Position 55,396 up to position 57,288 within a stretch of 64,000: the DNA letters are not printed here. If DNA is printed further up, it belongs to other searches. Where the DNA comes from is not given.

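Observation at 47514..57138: Tandemly duplicated two-gene cassette: giant modular surface protein + secreted beta-helix enzyme, in an AT-rich island between glnS and the thiolase gene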

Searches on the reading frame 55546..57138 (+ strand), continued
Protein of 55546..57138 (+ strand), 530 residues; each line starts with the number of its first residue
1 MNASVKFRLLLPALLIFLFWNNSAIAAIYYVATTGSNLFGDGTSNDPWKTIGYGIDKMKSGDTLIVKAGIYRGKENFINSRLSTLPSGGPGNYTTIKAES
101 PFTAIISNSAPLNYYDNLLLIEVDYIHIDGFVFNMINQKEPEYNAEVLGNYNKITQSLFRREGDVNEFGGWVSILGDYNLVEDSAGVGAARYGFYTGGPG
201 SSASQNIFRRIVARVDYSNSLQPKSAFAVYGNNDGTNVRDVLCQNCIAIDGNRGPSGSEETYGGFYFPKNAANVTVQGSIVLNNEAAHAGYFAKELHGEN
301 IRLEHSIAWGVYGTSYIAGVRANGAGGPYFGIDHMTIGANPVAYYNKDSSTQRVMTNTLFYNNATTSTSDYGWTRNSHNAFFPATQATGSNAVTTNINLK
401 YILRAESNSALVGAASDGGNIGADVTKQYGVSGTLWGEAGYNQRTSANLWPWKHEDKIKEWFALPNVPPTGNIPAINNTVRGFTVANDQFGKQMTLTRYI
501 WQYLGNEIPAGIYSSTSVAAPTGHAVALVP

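Call 65: search_protein_families(library=pfam, proteins=[L009:1079-4600:+, L005:1155-2393:+, L005:2-1171:+, L004:7209-8417:+, L008:8217-9926:-, L002:9381-9941:+, L010:189-3248:+, L013:8348-11215:+], max_evalue=0.001)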
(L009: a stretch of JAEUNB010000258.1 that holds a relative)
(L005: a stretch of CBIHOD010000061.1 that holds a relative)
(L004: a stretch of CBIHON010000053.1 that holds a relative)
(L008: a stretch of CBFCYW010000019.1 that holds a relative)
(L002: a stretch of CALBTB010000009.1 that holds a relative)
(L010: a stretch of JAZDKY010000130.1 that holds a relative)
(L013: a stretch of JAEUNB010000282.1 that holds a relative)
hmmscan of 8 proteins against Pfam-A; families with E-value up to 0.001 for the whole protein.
L009:1079-4600:+ (1174 aa): 6 families
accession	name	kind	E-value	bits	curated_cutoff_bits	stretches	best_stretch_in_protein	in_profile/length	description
PF07676.18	PD40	-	2.6e-27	94.6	20.9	2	410-443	2-35/38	WD40-like Beta Propeller Repeat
PF14685.13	PDZ_Tricorn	-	2.2e-21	76.1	25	1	856-945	1-88/88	Tricorn protease PDZ domain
PF14684.11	Tricorn_C1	-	4.3e-21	75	24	1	774-830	1-57/59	Tricorn protease C1 domain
PF03572.23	Peptidase_S41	-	6.7e-18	65.3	24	1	990-1129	17-165/165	Peptidase family S41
PF00930.27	DPPIV_N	-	4.8e-11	42.4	22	0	82-133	31-82/354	Dipeptidyl peptidase IV (DPP IV) N-terminal region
PF25174.1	Beta-prop_THOC3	-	0.00011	21.7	305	0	466-568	91-186/272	THOC3 beta-propeller domain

L005:1155-2393:+ (413 aa): 0 families

L005:2-1171:+ (390 aa): 1 family
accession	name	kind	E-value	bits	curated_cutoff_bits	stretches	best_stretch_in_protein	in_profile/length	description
PF14885.12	GHL15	-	5.6e-17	63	27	1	65-337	20-270/271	Hypothetical glycosyl hydrolase family 15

L004:7209-8417:+ (403 aa): 2 families
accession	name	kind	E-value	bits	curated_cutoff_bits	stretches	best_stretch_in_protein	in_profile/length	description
PF07804.18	HipA_C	-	1e-44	153.2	30.5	1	153-375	2-210/213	HipA-like C-terminal domain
PF13657.11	Couple_hipA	-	1.9e-18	67.3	22.5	1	19-111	1-97/99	HipA N-terminal domain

L008:8217-9926:- (570 aa): 0 families

L002:9381-9941:+ (187 aa): 1 family
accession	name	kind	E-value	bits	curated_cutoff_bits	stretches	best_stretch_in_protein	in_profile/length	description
PF05887.16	Trypan_PARP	-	7.1e-05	23.2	100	1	58-115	55-116/134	Procyclic acidic repetitive protein (PARP)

L010:189-3248:+ (1020 aa): 3 families
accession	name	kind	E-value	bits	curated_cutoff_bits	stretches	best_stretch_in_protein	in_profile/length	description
PF05345.18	He_PIG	-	8.6e-14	52.2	24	1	549-632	3-96/96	Putative Ig domain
PF16656.11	Pur_ac_phosph_N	-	1.7e-06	29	30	1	651-723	13-91/93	Purple acid Phosphatase, N-terminal domain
PF13229.12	Beta_helix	-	6.7e-05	23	25.9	1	310-414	58-149/158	Right handed beta helix region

L013:8348-11215:+ (956 aa): 1 family
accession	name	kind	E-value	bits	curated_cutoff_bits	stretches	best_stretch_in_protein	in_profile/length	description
PF18998.6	Flg_new_2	-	4.9e-08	33.3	23.6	1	241-306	14-72/73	Divergent InlB B-repeat domain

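Call 66: list_cluster_members(proteins=[window:55546-57138:+, window:44867-46555:+, window:50742-52370:+, window:57467-58651:+])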
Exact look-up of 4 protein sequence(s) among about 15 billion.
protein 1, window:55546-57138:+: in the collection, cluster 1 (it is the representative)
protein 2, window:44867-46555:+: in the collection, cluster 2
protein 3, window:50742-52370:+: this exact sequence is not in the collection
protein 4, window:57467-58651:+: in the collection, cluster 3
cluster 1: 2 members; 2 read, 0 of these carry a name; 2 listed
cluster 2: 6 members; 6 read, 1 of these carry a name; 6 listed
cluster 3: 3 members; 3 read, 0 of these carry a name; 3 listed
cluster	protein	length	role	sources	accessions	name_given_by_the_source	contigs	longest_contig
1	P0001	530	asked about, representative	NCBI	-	-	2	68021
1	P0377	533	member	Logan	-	-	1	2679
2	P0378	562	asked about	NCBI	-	-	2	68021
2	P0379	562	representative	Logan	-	-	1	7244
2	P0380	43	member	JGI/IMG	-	dGTPase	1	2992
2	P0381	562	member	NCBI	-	-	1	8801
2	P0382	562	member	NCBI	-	-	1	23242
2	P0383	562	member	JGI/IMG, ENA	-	-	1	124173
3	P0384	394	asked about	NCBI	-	-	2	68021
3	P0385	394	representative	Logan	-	-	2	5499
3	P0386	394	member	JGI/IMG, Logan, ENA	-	-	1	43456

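Call 67: find_encoding_contigs(protein=P0383, flank=10000, max_places=2)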
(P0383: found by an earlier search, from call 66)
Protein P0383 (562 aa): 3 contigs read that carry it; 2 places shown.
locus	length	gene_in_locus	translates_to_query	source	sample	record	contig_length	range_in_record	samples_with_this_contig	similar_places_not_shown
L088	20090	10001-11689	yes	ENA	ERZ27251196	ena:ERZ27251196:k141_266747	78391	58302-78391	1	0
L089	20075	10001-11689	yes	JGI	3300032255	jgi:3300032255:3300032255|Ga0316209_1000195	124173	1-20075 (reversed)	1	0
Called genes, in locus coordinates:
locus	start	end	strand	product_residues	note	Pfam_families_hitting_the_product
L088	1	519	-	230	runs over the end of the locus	-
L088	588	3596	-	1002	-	PF25800:FimV_N, PF14559:TPR_19 (faint), PF13428:TPR_14 (faint)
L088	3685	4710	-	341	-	PF01118:Semialdhyde_dh, PF02774:Semialdhyde_dhC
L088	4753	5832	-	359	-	PF00180:Iso_dh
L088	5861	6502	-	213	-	PF00694:Aconitase_C, PF27512:LeuD, PF27434:LeuD_C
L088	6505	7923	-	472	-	PF00330:Aconitase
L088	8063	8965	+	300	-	PF00126:HTH_1, PF03466:LysR_substrate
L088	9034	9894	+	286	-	PF00763:THF_DHG_CYH, PF02882:THF_DHG_CYH_C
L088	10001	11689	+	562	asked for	PF00749:tRNA-synt_1c, PF03950:tRNA-synt_1c_C, PF20974:tRNA-synt_1c_C2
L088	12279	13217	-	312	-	PF00892:EamA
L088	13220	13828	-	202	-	PF00881:Nitroreductase, PF14512:TM1586_NiRdase (weak)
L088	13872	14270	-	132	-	PF00903:Glyoxalase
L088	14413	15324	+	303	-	PF00126:HTH_1, PF03466:LysR_substrate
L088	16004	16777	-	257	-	PF00106:adh_short, PF08659:KR (weak), PF23441:SDR, PF13561:adh_short_C2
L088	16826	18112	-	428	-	-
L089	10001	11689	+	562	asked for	PF00749:tRNA-synt_1c, PF03950:tRNA-synt_1c_C, PF20974:tRNA-synt_1c_C2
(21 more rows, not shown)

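Call 68: find_encoding_contigs(protein=P0382, flank=10000, max_places=2)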
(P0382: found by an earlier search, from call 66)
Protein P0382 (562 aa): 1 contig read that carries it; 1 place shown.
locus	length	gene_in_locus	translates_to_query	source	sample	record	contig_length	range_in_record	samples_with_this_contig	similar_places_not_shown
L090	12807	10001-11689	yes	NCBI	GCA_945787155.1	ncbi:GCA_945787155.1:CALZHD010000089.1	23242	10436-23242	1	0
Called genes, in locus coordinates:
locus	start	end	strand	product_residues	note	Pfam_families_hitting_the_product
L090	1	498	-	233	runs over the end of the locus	-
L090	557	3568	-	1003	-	PF25800:FimV_N, PF13428:TPR_14 (faint), PF14559:TPR_19 (faint)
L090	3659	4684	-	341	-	PF01118:Semialdhyde_dh, PF02774:Semialdhyde_dhC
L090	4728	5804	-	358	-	PF00180:Iso_dh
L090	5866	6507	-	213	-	PF00694:Aconitase_C, PF27512:LeuD, PF27434:LeuD_C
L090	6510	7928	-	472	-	PF00330:Aconitase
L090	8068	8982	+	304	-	PF00126:HTH_1, PF03466:LysR_substrate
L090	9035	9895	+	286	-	PF00763:THF_DHG_CYH, PF02882:THF_DHG_CYH_C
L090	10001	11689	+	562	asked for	PF00749:tRNA-synt_1c, PF03950:tRNA-synt_1c_C, PF20974:tRNA-synt_1c_C2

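Call 72: search_protein_families(library=phrogs, proteins=[window:55546-57138:+], max_evalue=0.01)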
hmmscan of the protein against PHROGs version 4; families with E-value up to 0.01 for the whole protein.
window:55546-57138:+ (530 aa): 0 families

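Call 87: search_protein_families(library=pfam, alignment_id=A1, max_evalue=0.01)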
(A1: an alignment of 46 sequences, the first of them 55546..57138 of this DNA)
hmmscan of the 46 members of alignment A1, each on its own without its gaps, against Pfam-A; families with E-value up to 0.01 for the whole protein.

A. member 1, window:55546-57138:+ (530 aa): 1 family
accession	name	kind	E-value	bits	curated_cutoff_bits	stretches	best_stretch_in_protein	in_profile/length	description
PF14592.12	Chondroitinas_B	-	0.00086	18.8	24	1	52-183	8-133/426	Chondroitinase B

B. families by the number of members that match (of 46 scanned): 5 families
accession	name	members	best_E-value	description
PF07602.17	DUF1565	9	0.00038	Protein of unknown function (DUF1565)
PF14592.12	Chondroitinas_B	8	1.1e-05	Chondroitinase B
PF13229.12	Beta_helix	7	1e-06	Right handed beta helix region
PF22842.2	Pel9A-like_beta_helix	7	3.8e-05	Pel9A-like, right handed beta helix region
PF02306.20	Phage_G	1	0.0016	Major spike protein (G protein)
